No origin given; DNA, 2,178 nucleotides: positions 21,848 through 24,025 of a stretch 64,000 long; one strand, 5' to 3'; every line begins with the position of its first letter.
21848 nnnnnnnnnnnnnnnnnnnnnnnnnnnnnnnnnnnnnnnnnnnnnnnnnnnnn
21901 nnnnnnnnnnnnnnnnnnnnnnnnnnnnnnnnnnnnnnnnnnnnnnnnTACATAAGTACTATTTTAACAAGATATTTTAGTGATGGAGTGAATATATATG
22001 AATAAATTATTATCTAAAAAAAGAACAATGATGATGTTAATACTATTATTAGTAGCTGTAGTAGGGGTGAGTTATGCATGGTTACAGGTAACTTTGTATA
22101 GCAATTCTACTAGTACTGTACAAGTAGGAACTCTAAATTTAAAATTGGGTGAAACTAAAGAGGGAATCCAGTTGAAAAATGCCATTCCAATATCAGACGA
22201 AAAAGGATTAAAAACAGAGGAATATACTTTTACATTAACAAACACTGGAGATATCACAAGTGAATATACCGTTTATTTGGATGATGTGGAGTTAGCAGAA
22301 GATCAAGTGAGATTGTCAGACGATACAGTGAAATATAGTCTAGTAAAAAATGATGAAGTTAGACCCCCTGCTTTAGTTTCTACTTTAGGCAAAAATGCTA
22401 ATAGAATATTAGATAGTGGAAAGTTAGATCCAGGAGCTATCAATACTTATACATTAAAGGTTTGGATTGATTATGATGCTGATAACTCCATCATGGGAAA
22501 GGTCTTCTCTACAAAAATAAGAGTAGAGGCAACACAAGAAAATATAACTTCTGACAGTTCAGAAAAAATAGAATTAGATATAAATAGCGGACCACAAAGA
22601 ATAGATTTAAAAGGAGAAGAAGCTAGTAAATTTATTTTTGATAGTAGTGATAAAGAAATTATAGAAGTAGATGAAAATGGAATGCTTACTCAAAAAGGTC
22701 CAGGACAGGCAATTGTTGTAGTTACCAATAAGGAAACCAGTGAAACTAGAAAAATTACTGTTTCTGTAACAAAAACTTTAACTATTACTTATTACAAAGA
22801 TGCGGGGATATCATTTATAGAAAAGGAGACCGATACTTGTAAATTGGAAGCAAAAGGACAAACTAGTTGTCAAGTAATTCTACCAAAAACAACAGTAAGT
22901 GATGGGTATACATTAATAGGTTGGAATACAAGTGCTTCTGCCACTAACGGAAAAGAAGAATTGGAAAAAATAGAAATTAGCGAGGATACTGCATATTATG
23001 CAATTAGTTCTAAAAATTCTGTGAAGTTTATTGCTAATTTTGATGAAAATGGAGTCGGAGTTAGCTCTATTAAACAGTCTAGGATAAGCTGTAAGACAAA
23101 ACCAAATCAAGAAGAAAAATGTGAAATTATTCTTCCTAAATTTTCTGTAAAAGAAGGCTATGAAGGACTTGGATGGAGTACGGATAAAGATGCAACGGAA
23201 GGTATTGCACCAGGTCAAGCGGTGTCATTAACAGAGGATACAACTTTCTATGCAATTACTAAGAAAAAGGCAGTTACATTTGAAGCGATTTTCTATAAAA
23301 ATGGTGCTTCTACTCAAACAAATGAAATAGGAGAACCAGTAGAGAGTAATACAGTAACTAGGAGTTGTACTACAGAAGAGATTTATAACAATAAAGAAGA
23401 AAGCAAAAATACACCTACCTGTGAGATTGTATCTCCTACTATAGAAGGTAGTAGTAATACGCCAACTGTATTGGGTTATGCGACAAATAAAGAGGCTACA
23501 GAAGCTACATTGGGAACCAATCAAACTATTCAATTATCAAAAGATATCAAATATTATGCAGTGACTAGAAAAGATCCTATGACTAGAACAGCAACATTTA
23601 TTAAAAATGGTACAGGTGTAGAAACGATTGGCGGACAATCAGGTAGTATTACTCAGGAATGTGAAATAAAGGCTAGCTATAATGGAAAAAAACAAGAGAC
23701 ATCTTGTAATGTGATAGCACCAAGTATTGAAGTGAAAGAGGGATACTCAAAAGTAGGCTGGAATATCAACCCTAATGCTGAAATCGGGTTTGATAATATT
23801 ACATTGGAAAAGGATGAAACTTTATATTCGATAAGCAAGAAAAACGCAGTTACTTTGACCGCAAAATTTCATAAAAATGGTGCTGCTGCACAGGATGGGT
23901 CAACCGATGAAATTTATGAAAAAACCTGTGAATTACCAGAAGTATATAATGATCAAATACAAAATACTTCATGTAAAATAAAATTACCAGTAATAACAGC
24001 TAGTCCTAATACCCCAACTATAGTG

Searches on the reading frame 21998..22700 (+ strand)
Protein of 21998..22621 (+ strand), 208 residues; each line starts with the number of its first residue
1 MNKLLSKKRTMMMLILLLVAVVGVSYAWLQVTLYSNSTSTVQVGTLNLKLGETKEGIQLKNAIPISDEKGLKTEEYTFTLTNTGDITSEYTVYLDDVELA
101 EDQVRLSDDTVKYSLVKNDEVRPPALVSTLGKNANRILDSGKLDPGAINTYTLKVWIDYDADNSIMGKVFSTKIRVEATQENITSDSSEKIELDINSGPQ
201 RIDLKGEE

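Call 69: find_homologous_proteins(query=window:21998-22621:+, max_evalue=0.001)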
Query seq(208 aa) (208 aa): 40 proteins with E <= 0.001 among 254 candidates.
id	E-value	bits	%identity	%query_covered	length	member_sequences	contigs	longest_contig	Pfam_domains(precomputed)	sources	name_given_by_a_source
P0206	1.3e-59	219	60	91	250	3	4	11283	-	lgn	-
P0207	8.0e-46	174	51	76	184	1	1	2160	PF12389.14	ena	-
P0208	6.1e-42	161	49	78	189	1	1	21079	-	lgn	-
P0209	1.0e-41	161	45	84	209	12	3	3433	-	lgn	-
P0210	2.2e-41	160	48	81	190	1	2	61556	-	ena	-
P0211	5.4e-41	158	44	84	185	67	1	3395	PF12389.14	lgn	-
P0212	7.4e-41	158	45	76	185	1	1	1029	-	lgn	-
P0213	2.0e-40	156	44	94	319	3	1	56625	PF13306.13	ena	-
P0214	2.6e-40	156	50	76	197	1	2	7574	-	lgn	-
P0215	3.3e-40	156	45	88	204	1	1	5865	-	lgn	-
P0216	9.5e-40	154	42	93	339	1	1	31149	-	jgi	-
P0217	4.0e-39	152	46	87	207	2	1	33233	-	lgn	-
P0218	6.8e-39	151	46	76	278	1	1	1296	-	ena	-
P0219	1.2e-38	151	47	88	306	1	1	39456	-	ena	-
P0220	2.1e-38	150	45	85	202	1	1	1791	-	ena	-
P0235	3.0e-35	140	46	78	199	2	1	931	PF12389.14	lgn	-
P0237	6.9e-31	125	43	76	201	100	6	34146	PF12389.14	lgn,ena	-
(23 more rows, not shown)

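Call 70: search_protein_families(library=pfam, proteins=[window:21998-22700:+], max_evalue=0.05)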
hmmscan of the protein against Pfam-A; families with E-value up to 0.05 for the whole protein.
window:21998-22700:+ (234 aa): 2 families
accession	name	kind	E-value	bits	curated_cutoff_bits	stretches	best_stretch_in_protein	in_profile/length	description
PF11614.14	FixG_C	-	0.011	16.3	25.6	0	70-109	29-64/119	IG-like fold at C-terminal of FixG, putative oxidoreductase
PF22544.2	HYDIN_VesB_CFA65-like_Ig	-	0.021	15.5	25.5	0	63-91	10-38/100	HYDIN/CFA65/VesB-like, Ig-like domain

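Call 86: search_protein_families(library=pfam, proteins=[P0207, P0237], max_evalue=0.05)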
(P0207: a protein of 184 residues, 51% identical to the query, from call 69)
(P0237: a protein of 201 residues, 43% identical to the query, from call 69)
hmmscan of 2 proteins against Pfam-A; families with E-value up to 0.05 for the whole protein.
P0207 (184 aa): 1 family
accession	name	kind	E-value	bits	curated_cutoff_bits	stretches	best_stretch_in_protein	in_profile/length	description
PF12389.13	Peptidase_M73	-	1.5e-06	28.6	22.5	1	11-90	9-78/196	Camelysin metallo-endopeptidase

P0237 (201 aa): 1 family
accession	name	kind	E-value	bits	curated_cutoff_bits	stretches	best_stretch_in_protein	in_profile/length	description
PF12389.13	Peptidase_M73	-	2e-05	25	22.5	1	14-90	8-76/196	Camelysin metallo-endopeptidase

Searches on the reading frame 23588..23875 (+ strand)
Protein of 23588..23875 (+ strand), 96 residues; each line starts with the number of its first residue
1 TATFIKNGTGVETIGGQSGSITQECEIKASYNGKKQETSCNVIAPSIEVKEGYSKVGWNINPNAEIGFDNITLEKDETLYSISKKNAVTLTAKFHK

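Call 87: predict_structure(alignment_id=A8)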
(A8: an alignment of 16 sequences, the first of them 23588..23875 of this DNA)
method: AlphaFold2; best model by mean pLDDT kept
length: 96 residues; sequences in the alignment: 16
mean_pLDDT: 89.9   pTM: 0.76
mean pLDDT of the five models: 89.9, 89.9, 89.9, 89.2, 87.5
residues with pLDDT >= 90: 65; 70-90: 24; 50-70: 7; < 50: 0
segments of 3 or more residues with pLDDT < 50: none
pLDDT, mean of each block of 10 residues (from residue 1): 95 94 82 73 95 97 94 94 91 82
secondary structure, 60 per line:
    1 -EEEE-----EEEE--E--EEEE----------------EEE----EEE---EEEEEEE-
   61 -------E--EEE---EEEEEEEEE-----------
elements in order: E2-5 E11-14 E20-23 E40-42 E47-49 E53-59 E71-73 E77-85

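Call 90: fold_search(model_id=the predicted structure, library=pdb)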
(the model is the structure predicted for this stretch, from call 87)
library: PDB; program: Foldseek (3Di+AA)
matches with E <= 10: 18; with E <= 0.001: 0
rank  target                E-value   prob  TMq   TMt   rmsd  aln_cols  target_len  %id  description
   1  2y5p_C                6.4e-02  0.97  0.49  0.62   8.3        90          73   18  B-repeat of Listeria monocytogenes InlB (internalin B) (released 2011-02-23)
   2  7nms                  6.8e-02  0.97  0.47  0.14   9.3        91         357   18  InlB392_T332E: T332E variant of Listeria monocytogenes InlB (internalin B) residues 36-392 (released 2022-01-26)
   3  2y5p_A                7.7e-02  0.94  0.48  0.61   8.5        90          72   20  B-repeat of Listeria monocytogenes InlB (internalin B) (released 2011-02-23)
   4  2y5p_D                1.1e-01  0.85  0.46  0.58   8.8        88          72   17  B-repeat of Listeria monocytogenes InlB (internalin B) (released 2011-02-23)
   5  4hpq_B                1.7e-01  0.13  0.25  0.21  11.9        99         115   11  Crystal Structure of the Atg17-Atg31-Atg29 Complex (released 2012-12-26)
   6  9qr4_A                1.8e-01  0.89  0.47  0.14   8.8        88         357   18  InlB392_T336Y: T336Y variant of Listeria monocytogenes InlB (internalin B) residues 36-392 (released 2025-12-03)
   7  9qr5                  2.4e-01  0.47  0.36  0.12  13.2        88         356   18  InlB392_V333E: V333E variant of Listeria monocytogenes InlB (internalin B) residues 36-392 (released 2025-11-26)
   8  10qi                  4.0e-01  0.30  0.38  0.10  11.9        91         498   15  Crystal Structure of Treponema denticola Sialidase (TDE_0471) D165A mutant bound to 3'-sialyllactose (only Neu5Ac visibl (released 2026-02-25)
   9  9qr4_C                5.9e-01  0.35  0.37  0.11  11.0        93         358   17  InlB392_T336Y: T336Y variant of Listeria monocytogenes InlB (internalin B) residues 36-392 (released 2025-12-03)
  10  10qf                  5.9e-01  0.35  0.41  0.10  12.0        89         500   15  Crystal Structure of Treponema denticola Sialidase (TDE_0471) (released 2026-02-25)
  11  2kvz_MODEL_1_A        3.5e+00  0.09  0.33  0.36  12.7        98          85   14  Structure of residues 161-235 of putative peptidoglycan binding protein lmo0835 from Listeria monocytogenes: t (released 2010-04-28)
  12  7w7i_G                5.8e+00  0.02  0.19  0.07   7.2        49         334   20  Crystal Structure of shaft pilin PitB from pilus islet-2 of Streptococcus oralis (released 2022-06-01)
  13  3lyy_A                5.8e+00  0.01  0.24  0.23  19.5       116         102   10  Crystal structure of the MucBP domain of the adhesion protein PEPE_0118 from Pediococcus pentosaceus. Northeast Struct (released 2010-04-07)
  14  2kyw_MODEL_1_A        6.2e+00  0.04  0.31  0.33  10.2       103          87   12  Solution NMR Structure of a domain of adhesion exoprotein from Pediococcus pentosaceus, Northeast Structural G (released 2010-08-04)
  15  8clk_F                6.2e+00  0.01  0.08  0.08  16.2        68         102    9  TFIIIC TauA complex (released 2023-06-21)
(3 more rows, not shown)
